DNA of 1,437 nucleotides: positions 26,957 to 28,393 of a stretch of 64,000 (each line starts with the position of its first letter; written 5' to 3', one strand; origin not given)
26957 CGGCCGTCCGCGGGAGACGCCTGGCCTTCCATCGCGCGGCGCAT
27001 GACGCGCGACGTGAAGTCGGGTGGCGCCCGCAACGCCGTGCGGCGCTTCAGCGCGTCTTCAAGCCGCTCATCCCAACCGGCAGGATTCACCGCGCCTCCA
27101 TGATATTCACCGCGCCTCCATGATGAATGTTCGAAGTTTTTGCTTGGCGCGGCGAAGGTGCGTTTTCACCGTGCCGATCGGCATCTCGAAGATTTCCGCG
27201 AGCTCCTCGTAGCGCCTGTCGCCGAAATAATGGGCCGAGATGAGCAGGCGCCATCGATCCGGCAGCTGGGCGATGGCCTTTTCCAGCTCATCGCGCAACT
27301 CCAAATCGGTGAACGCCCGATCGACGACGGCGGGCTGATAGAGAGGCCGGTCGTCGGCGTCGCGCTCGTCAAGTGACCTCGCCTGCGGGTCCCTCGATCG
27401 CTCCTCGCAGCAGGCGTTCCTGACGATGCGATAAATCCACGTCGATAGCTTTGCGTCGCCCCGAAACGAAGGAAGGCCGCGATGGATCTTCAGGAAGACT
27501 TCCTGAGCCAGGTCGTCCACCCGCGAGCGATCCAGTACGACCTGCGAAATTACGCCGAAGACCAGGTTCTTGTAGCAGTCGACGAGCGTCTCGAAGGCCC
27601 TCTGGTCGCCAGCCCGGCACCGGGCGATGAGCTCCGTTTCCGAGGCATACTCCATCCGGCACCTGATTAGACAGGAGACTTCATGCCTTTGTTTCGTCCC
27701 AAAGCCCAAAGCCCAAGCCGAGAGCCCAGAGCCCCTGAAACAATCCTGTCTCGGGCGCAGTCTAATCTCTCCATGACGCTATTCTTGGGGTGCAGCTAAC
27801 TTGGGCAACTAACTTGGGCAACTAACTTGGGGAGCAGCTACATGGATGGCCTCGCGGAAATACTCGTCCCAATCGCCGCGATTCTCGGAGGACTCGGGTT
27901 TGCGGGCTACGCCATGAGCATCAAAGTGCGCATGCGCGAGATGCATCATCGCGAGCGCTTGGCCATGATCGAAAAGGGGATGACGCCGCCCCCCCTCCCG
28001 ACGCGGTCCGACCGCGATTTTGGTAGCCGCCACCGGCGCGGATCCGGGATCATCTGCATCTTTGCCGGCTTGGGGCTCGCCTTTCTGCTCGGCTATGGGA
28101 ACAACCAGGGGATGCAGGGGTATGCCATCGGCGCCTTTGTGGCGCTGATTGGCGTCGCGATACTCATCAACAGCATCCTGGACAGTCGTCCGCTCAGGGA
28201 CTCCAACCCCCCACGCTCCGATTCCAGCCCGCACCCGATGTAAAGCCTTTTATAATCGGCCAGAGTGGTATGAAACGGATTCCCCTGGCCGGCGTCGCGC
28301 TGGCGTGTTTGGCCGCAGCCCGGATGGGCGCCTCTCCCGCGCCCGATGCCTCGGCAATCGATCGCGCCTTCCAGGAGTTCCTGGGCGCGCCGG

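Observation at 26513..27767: One ECF-type promoter motif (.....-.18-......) occurs three times within 1.3 kb and wires a local mini-regulon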

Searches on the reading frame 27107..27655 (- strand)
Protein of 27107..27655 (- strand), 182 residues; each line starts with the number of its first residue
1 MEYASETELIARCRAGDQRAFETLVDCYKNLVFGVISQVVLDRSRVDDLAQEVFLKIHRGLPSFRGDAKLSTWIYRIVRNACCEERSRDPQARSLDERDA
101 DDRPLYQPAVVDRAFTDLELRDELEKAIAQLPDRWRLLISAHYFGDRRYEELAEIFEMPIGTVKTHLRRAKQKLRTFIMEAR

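Call 7: search_protein_families(library=pfam, proteins=[window:27107-27655:-], max_evalue=0.01)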
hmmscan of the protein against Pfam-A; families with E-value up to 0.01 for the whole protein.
window:27107-27655:- (182 aa): 4 families
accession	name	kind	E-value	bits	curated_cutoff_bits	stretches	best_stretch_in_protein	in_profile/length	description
PF04542.20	Sigma70_r2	-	6.7e-15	55.1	24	1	24-86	1-65/71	Sigma-70 region 2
PF08281.18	Sigma70_r4_2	-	1.9e-13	50.3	25.7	1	122-174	2-54/54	Sigma-70, region 4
PF04545.22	Sigma70_r4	-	8.1e-10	38.5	24.1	1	127-175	1-49/50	Sigma-70, region 4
PF07638.17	Sigma70_ECF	-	0.00032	21.1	21.1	0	85-175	98-180/185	ECF sigma factor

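Call 8: search_protein_families(library=ncbifam, proteins=[window:27107-27655:-], max_evalue=0.01)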
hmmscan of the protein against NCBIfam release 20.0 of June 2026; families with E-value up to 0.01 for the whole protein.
window:27107-27655:- (182 aa): 91 families (the best 25 are shown)
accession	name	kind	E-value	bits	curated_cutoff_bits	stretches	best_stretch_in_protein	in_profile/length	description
NF009171.0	PRK12518.1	equivalog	1.9e-36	125.7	208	1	4-180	12-186/191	RNA polymerase sigma factor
NF007223.0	PRK09641.1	equivalog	3e-32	112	209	1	7-177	6-183/187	RNA polymerase sigma factor SigW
NF009166.1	PRK12513.1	equivalog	2.5e-31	108.9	206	1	4-179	7-187/193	RNA polymerase sigma factor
NF008888.0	PRK11922.1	equivalog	5.2e-30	104.8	204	1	4-178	15-196/231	RNA polymerase sigma factor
TIGR02939.1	RpoE_Sigma70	equivalog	6.1e-29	101.4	236.15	1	5-174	6-182/190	RNA polymerase sigma factor RpoE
TIGR02948.1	SigW_bacill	equivalog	1.1e-28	100.6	243.1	1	8-176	7-182/187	RNA polymerase sigma factor SigW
TIGR02937.1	sigma70-ECF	superfamily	3.3e-28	98.4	42.9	1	20-176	2-163/165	sigma-70 family RNA polymerase sigma factor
NF004113.0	PRK05602.1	equivalog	7.4e-28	97.6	208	1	3-180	29-203/211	RNA polymerase sigma factor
NF007225.0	PRK09643.1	equivalog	2e-26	92.9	190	1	4-178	12-182/204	RNA polymerase sigma factor SigM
NF007216.0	PRK09638.1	equivalog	6.8e-24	84.6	194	1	4-176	3-172/180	RNA polymerase sigma factor SigY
NF009190.0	PRK12538.1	equivalog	5.8e-23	81.8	303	1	4-178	48-219/233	RNA polymerase sigma factor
NF006930.0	PRK09415.1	subfamily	4.7e-22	78.7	198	1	19-180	16-177/179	RNA polymerase factor sigma C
TIGR02985.1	Sig70_bacteroi1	subfamily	1e-21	77.8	126.4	1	20-177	2-161/162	RNA polymerase sigma-70 factor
NF009195.0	PRK12543.1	subfamily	1.1e-21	77.3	197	1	5-176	6-176/192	RNA polymerase sigma factor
NF009172.0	PRK12519.1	subfamily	1.2e-21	77.2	222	1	3-179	13-190/194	RNA polymerase sigma factor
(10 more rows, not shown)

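Call 9: find_related_loci(query=window:27107-27655:-, collection=genome_contigs, flank=6000)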
Query window:27107-27655:- (182 aa) in genome_contigs; peptide patterns used: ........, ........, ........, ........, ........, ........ (x = any residue, [..] = any of these).
600 stretches matched a pattern (row limit reached: there are more); 93 encode a relative of the query (tblastn E <= 1e-3); the best 80 are kept; 80 distinct loci.
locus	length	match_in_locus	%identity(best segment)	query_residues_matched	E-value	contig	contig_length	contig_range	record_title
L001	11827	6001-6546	64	1-182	3e-74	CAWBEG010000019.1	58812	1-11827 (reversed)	MAG: Vicinamibacterales bacterium isolate MFD04850.bin.2.140 genome assembly, contig: contig_70984, whole genome shotgun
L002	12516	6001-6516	64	6-178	1e-66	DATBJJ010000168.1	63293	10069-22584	MAG TPA_asm: Vicinamibacterales bacterium isolate SMAG_U3917 k141_4648545, whole genome shotgun sequence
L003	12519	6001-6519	63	6-178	1e-65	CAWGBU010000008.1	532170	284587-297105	MAG: uncultured Acidobacteriota bacterium isolate MFD06229.bin.2.238 genome assembly, contig: contig_5141, whole genome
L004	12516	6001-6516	61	6-178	2e-64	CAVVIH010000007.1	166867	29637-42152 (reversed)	MAG: uncultured Acidobacteriota bacterium isolate MFD02840.bin.2.178 genome assembly, contig: contig_89742, whole genome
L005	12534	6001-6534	57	1-180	3e-61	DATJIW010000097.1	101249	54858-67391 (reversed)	MAG TPA_asm: Vicinamibacterales bacterium isolate SMAG_U15549 k141_1326296, whole genome shotgun sequence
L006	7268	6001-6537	34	6-175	6e-31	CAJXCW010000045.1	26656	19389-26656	TPA_asm: uncultured bacterium isolate ERR599008_bin.45_MetaBAT_v2.12.1_MAG genome assembly, contig: NODE_1767_length_266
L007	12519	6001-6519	37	5-180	8e-24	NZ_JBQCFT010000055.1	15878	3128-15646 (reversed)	MAG: Luteibacter sp. isolate bin199 k141_4429277, whole genome shotgun sequence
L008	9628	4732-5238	35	4-175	6e-23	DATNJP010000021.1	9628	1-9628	MAG TPA_asm: Luteibacter sp. isolate SMAG_U11402 k141_390554, whole genome shotgun sequence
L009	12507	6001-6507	35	4-175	8e-23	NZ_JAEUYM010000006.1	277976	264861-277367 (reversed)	Luteibacter sp. CQ10 NODE_6_length_277976_cov_156.796804, whole genome shotgun sequence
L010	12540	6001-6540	31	9-178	2e-22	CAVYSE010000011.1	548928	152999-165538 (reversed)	MAG: candidate division FCPU426 bacterium isolate MFD05580.bin.1.91 genome assembly, contig: contig_32250, whole genome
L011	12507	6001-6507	35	4-175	1e-22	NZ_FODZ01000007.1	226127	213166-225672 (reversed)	Luteibacter sp. UNC138MFCol5.1, whole genome shotgun sequence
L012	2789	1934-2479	33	6-180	4e-22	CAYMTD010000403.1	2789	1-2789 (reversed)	MAG TPA_asm: uncultured Syntrophaceae bacterium isolate binchicken_co274_204 genome assembly, contig: NODE_88597_length_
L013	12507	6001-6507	34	4-175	4e-22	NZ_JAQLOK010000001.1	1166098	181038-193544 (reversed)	Luteibacter sahnii strain PPL193 NODE_1_length_1166098_cov_405.352940, whole genome shotgun sequence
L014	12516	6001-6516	34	5-174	5e-22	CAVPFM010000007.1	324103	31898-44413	MAG: uncultured Acidobacteriota bacterium isolate MFD10071.bin.1.44 genome assembly, contig: contig_45357, whole genome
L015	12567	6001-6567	29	5-178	6e-22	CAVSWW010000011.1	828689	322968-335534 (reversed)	MAG: uncultured Acidimicrobiia bacterium isolate MFD05567.bin.2.50 genome assembly, contig: contig_50691, whole genome s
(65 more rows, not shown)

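Call 36: find_homologous_proteins(query=window:27107-27655:-, max_evalue=1e-30)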
Query window:27107-27655:- (182 aa): 1699 proteins with E <= 1e-30 among 2874 candidates; the best 120 are listed.
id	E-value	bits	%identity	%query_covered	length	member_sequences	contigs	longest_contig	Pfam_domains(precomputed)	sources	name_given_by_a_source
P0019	6.5e-113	393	98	100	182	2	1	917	PF04545.23,PF04542.21,PF08281.19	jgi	jgi:RNA polymerase sigma-70 factor (ECF subfamily)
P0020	3.4e-89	316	80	99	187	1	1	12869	PF07638.18,PF04545.23,PF04542.21,PF08281.19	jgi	jgi:RNA polymerase sigma-70 factor, ECF subfamily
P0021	1.0e-87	311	79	100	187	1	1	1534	PF07638.18,PF04545.23,PF04542.21,PF08281.19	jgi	jgi:RNA polymerase sigma-70 factor (ECF subfamily)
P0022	2.8e-85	303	76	99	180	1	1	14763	PF04545.23,PF04542.21,PF08281.19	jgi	jgi:RNA polymerase sigma-70 factor, ECF subfamily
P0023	4.0e-84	299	76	100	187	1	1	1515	PF07638.18,PF04545.23,PF04542.21,PF08281.19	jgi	jgi:RNA polymerase sigma-70 factor (ECF subfamily)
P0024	8.3e-84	298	79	97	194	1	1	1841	PF07638.18,PF04545.23,PF04542.21,PF08281.19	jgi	jgi:RNA polymerase sigma-70 factor, ECF subfamily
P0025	3.0e-78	280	70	99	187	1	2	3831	PF04545.23,PF04542.21,PF08281.19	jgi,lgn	jgi:RNA polymerase sigma-70 factor (ECF subfamily)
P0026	1.2e-75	272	70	99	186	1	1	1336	PF04545.23,PF04542.21,PF08281.19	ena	-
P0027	4.7e-75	270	70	99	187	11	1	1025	PF04545.23,PF04542.21,PF08281.19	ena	-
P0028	2.2e-74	267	70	99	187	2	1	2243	PF04545.23,PF04542.21,PF08281.19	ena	-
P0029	5.2e-71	256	70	98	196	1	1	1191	PF04545.23,PF04542.21,PF08281.19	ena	-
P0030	1.9e-70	255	67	98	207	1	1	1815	PF04545.23,PF04542.21,PF08281.19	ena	-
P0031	5.6e-69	250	65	99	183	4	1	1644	PF04545.23,PF04542.21,PF08281.19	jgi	jgi:RNA polymerase sigma-70 factor (ECF subfamily)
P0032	3.4e-68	247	64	99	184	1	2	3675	PF04545.23,PF04542.21,PF08281.19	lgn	-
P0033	4.6e-68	247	67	98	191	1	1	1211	PF04545.23,PF04542.21,PF08281.19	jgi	jgi:RNA polymerase sigma-70 factor (ECF subfamily)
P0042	5.2e-67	243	66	99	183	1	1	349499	PF04545.23,PF04542.21,PF08281.19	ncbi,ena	-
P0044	7.9e-67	243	66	98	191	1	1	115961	PF04545.23,PF04542.21,PF08281.19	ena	-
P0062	6.9e-65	236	63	98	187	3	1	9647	PF04545.23,PF04542.21,PF08281.19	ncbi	-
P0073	7.2e-64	233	62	98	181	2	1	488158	PF07638.18,PF04545.23,PF04542.21,PF08281.19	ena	-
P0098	2.6e-62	228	59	98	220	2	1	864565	PF04545.23,PF04542.21,PF08281.19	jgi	jgi:RNA polymerase sigma-70 factor, ECF subfamily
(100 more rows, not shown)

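Call 37: find_encoding_contigs(protein=P0020, flank=4000, max_places=1)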
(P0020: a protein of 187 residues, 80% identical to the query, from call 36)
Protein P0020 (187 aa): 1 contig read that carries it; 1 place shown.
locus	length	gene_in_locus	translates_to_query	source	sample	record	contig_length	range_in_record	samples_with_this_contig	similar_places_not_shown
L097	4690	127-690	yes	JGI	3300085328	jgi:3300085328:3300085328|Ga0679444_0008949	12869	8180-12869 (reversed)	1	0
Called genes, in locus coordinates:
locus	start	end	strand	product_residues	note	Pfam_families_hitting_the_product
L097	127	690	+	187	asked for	PF07638:Sigma70_ECF (faint), PF04542:Sigma70_r2, PF08281:Sigma70_r4_2, PF04545:Sigma70_r4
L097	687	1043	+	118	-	-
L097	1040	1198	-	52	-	-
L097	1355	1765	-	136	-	-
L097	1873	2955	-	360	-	PF25046:DUF7790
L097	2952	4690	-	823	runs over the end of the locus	PF01564:Spermine_synth, PF05175:MTS (weak)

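Call 38: find_encoding_contigs(protein=P0022, flank=4000, max_places=1)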
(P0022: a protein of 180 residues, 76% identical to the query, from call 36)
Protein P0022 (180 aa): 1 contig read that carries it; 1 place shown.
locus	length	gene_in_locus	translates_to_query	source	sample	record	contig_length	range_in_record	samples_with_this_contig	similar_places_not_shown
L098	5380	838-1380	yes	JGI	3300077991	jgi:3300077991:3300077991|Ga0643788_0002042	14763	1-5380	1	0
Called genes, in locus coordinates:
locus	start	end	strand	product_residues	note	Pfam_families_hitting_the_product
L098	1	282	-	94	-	?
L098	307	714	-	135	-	PF19762:DUF6249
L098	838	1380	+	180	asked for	PF04542:Sigma70_r2, PF08281:Sigma70_r4_2, PF04545:Sigma70_r4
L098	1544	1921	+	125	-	-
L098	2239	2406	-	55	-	-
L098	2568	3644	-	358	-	PF25046:DUF7790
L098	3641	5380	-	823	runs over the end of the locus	PF01564:Spermine_synth, PF05175:MTS (weak)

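Call 39: find_encoding_contigs(protein=P0062, flank=4000, max_places=1)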
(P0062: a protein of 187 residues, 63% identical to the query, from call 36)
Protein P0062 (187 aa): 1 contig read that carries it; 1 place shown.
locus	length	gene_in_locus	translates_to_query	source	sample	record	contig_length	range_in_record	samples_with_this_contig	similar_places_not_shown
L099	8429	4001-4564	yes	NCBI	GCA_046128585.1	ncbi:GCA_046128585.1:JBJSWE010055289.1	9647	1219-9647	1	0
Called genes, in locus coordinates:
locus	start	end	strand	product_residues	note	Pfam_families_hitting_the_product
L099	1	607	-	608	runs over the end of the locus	?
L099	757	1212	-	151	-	PF12680:SnoaL_2, PF14534:DUF4440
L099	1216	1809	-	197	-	-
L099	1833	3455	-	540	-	PF17820:PDZ_6 (weak)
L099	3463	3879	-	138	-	PF19762:DUF6249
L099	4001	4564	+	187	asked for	PF04542:Sigma70_r2, PF08281:Sigma70_r4_2, PF04545:Sigma70_r4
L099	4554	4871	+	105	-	-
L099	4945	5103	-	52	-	-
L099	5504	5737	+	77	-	-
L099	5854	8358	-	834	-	PF01564:Spermine_synth, PF05175:MTS (weak)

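Call 40: find_encoding_contigs(protein=P0042, flank=4000, max_places=1)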
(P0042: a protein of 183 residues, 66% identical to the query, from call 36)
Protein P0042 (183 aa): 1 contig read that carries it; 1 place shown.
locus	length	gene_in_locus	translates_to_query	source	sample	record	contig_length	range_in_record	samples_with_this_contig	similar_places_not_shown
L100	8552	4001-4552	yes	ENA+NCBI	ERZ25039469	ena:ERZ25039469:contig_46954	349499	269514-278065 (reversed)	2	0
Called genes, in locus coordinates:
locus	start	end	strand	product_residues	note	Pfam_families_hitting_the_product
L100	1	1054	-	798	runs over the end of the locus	PF00521:DNA_topoisoIV, PF03989:DNA_gyraseA_C (faint)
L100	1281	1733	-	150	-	-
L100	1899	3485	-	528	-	PF13180:PDZ_2 (weak), PF17820:PDZ_6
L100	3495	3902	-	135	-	PF19762:DUF6249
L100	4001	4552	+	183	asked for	PF04542:Sigma70_r2, PF08281:Sigma70_r4_2, PF04545:Sigma70_r4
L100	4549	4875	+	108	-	-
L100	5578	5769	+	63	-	-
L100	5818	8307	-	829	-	PF01564:Spermine_synth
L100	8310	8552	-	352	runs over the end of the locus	PF12006:DUF3500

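Call 41: find_encoding_contigs(protein=P0073, flank=4000, max_places=1)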
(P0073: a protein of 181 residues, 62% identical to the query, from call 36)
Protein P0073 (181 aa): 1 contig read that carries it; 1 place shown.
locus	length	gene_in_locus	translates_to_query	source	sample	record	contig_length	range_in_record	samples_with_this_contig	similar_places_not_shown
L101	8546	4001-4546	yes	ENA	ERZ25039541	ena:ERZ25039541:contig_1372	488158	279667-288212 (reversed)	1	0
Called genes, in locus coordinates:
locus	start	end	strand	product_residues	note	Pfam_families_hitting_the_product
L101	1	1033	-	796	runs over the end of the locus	PF00521:DNA_topoisoIV, PF03989:DNA_gyraseA_C (faint)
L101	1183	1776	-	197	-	-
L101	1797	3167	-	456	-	PF13180:PDZ_2 (weak), PF17820:PDZ_6 (weak)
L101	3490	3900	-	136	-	PF19762:DUF6249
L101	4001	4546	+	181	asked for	PF07638:Sigma70_ECF (weak), PF04542:Sigma70_r2, PF08281:Sigma70_r4_2, PF04545:Sigma70_r4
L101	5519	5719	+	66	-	-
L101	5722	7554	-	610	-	PF01564:Spermine_synth, PF05175:MTS (weak)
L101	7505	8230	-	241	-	-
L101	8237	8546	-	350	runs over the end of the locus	PF12006:DUF3500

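Call 42: find_encoding_contigs(protein=P0098, flank=4000, max_places=1)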
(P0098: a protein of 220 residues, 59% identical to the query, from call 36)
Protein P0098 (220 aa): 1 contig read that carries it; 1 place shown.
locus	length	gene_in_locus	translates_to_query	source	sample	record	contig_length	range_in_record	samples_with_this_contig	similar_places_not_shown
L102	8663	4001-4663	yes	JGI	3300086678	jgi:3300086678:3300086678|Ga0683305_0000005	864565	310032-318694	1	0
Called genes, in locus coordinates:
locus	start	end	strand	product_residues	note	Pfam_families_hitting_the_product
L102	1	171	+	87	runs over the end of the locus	PF12732:YtxH (weak)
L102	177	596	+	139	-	PF06103:DUF948 (faint)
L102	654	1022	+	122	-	PF12732:YtxH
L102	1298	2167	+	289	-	PF03631:Virul_fac_BrkB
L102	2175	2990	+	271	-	PF01435:Peptidase_M48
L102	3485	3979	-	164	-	PF19762:DUF6249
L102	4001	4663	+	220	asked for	PF04542:Sigma70_r2, PF08281:Sigma70_r4_2, PF04545:Sigma70_r4 (weak)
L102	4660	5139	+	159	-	-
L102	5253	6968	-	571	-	-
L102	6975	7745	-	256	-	PF00005:ABC_tran, PF13304:AAA_21 (weak)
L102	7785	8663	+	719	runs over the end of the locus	PF03190:Thioredox_DsbH, PF13899:Thioredoxin_7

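Call 43: find_encoding_contigs(protein=P0044, flank=4000, max_places=1)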
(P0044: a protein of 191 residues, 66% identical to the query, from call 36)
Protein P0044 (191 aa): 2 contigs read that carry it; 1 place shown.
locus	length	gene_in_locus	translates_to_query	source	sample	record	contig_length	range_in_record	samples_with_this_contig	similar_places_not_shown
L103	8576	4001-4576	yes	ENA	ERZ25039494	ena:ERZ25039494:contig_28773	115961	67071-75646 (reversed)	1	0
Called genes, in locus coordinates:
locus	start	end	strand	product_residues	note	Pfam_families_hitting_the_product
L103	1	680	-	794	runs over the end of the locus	PF00521:DNA_topoisoIV, PF03989:DNA_gyraseA_C (faint)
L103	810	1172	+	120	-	PF05635:23S_rRNA_IVP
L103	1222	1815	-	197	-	-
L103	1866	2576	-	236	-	PF17820:PDZ_6 (weak)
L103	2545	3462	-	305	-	-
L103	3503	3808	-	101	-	PF19762:DUF6249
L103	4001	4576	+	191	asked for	PF04542:Sigma70_r2, PF08281:Sigma70_r4_2, PF04545:Sigma70_r4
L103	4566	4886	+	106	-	-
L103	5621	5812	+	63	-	-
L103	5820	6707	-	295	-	PF01564:Spermine_synth, PF05175:MTS (weak)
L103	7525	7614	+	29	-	-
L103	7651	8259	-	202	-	-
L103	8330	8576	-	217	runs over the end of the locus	PF12006:DUF3500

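Call 49: search_protein_families(library=pfam, proteins=[L097:687-1043:+, L098:1544-1921:+, L099:4554-4871:+, L100:4549-4875:+, L103:4566-4886:+, L002:6522-7004:+, L102:4660-5139:+], max_evalue=1)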
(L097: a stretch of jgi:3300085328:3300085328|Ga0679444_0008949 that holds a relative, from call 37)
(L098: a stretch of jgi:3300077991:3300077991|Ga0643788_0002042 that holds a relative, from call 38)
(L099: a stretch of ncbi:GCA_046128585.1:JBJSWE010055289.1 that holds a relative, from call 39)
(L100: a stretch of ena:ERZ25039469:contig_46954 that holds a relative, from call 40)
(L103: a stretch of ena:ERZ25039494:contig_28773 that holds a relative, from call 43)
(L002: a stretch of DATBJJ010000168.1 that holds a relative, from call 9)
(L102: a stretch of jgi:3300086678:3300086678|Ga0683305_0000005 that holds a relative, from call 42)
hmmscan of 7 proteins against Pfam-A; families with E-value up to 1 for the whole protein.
L097:687-1043:+ (118 aa): 1 family
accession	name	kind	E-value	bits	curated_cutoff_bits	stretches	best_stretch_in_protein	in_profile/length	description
PF22513.2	FitA-like_RHH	-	0.035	14.5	27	1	3-17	6-20/39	Antitoxin FitA-like, ribbon-helix-helix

L098:1544-1921:+ (125 aa): 1 family
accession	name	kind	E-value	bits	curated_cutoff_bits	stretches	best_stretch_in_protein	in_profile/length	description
PF23494.1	bPH_10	-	0.25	11.2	27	1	58-117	15-72/151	YqeB-like bacterial PH domain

L099:4554-4871:+ (105 aa): 0 families

L100:4549-4875:+ (108 aa): 0 families

L103:4566-4886:+ (106 aa): 2 families
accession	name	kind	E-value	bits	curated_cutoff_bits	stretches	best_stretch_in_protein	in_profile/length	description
PF18902.5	DUF5658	-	0.13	13.5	25.2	1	55-97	10-54/82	Domain of unknown function (DUF5658)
PF16479.10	DUF5056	-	0.2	12.4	28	1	26-75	21-69/93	Domain of unknown function (DUF5056)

L002:6522-7004:+ (160 aa): 3 families
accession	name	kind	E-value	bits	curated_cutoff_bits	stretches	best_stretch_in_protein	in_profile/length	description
PF13490.11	zf-HC2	-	0.0046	17.5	22.2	1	3-35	1-35/35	Putative zinc-finger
PF07760.16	DUF1616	-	0.009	15.6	31.6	1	62-101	131-172/307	Protein of unknown function (DUF1616)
PF11859.13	DUF3379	-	0.023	14.5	33.2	1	22-107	19-103/232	Protein of unknown function (DUF3379)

L102:4660-5139:+ (159 aa): 3 families
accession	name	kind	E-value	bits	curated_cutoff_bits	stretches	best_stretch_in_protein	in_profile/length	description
PF13490.11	zf-HC2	-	0.0095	16.5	22.2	1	3-35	1-35/35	Putative zinc-finger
PF11859.13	DUF3379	-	0.045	13.5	33.2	1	22-107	19-103/232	Protein of unknown function (DUF3379)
PF11239.13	DUF3040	-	0.51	11.1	24.7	1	58-119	23-81/84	Protein of unknown function (DUF3040)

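Call 51: search_solved_structures(query=window:27107-27655:-, max_evalue=1e-10)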
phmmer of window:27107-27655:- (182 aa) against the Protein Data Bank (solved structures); distinct sequences matched with E-value up to 1e-10: 11.
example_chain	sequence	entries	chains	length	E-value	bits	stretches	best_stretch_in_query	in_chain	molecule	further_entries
6in7_B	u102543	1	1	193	3.9e-25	92.3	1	6-174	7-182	RNA polymerase sigma-H factor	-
8z6g_B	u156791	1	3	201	4.4e-25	92.1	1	6-174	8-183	RNA polymerase sigma factor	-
5wuq_A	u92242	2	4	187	1.1e-23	87.5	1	10-177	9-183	ECF RNA polymerase sigma factor SigW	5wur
1or7_A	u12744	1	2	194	2.1e-22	83.4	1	5-174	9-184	RNA polymerase sigma-E factor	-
6jbq_F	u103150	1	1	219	3.2e-22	82.8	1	5-174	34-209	ECF RNA polymerase sigma-E factor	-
6jcy_F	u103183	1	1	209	2.6e-16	63.5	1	34-179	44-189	ECF RNA polymerase sigma factor SigH,ECF RNA polymerase sigma factor SigE,ECF RNA polymera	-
2map_A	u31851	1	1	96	1e-13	55.1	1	5-82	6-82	RNA polymerase sigma factor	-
2mao_A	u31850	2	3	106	1.3e-13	54.7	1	5-82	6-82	RNA polymerase sigma factor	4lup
5zx2_F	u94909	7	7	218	1.1e-12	51.8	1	34-179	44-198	ECF RNA polymerase sigma factor SigH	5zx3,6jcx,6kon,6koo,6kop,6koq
2q1z_A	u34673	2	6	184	2e-12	50.9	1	16-176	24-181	RpoE, ECF SigE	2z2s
5or5_A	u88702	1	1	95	4.9e-12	49.6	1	5-82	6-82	ECF RNA polymerase sigma-E factor,ECF RNA polymerase sigma factor SigW,ECF RNA polymerase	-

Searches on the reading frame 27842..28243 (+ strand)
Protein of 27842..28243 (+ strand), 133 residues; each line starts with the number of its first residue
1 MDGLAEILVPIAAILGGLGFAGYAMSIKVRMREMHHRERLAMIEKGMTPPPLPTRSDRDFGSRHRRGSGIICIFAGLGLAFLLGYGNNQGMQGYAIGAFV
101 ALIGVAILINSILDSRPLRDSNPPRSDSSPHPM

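Call 7: search_protein_families(library=pfam, proteins=[window:27842-28243:+], max_evalue=0.01)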
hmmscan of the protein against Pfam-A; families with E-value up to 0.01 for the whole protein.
window:27842-28243:+ (133 aa): 1 family
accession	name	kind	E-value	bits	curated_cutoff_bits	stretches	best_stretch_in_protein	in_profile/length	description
PF19762.4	DUF6249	-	2.9e-11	43.7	33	1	12-113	2-102/104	Domain of unknown function (DUF6249)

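Call 8: search_protein_families(library=ncbifam, proteins=[window:27842-28243:+], max_evalue=0.01)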
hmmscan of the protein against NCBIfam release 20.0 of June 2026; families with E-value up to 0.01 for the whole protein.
window:27842-28243:+ (133 aa): 0 families
